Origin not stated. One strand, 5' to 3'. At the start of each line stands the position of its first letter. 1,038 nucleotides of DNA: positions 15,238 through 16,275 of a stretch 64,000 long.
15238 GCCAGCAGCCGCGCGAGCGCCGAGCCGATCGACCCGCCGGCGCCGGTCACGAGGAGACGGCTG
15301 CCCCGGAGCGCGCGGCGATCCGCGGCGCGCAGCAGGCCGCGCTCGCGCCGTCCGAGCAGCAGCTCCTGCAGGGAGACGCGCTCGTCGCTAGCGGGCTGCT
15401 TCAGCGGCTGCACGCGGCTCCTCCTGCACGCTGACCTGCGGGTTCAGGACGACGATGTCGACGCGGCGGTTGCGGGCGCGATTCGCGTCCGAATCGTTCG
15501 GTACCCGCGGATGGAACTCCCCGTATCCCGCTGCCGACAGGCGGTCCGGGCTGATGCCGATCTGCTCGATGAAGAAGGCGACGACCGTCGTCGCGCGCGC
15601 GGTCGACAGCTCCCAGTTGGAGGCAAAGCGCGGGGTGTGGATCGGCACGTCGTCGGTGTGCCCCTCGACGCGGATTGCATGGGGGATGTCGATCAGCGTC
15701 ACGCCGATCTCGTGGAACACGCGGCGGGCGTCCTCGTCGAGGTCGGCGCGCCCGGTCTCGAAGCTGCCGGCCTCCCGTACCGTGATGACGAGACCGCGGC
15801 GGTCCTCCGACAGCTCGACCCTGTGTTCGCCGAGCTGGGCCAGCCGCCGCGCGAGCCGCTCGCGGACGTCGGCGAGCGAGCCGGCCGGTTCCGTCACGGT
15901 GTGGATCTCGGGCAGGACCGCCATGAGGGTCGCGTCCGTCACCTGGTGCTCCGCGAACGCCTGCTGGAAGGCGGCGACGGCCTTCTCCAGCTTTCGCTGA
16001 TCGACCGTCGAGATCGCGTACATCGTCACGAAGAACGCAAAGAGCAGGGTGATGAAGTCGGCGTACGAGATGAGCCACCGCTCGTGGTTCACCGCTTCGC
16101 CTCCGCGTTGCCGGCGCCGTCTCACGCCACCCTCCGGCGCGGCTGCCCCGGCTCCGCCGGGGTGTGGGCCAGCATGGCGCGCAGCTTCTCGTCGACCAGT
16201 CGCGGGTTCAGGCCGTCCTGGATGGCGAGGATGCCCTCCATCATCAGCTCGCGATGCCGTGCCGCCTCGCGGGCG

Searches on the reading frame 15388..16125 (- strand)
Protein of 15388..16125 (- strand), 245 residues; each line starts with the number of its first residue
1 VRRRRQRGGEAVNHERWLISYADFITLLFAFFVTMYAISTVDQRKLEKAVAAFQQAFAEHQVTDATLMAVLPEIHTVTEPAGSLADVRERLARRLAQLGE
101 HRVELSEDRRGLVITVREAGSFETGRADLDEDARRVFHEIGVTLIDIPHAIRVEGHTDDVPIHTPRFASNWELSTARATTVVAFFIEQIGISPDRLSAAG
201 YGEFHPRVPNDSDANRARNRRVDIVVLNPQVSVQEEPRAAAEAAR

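Call 29: search_protein_families(library=pfam, proteins=[window:15388-16125:-], max_evalue=0.001)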
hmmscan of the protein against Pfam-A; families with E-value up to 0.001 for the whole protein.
window:15388-16125:- (245 aa): 2 families
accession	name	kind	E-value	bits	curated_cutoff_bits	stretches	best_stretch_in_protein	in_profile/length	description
PF13677.11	MotB_plug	-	6.1e-22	77.4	24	1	3-57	4-58/58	Membrane MotB of proton-channel complex MotA/MotB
PF00691.25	OmpA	-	2.6e-15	57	27.2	1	122-220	2-98/98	OmpA family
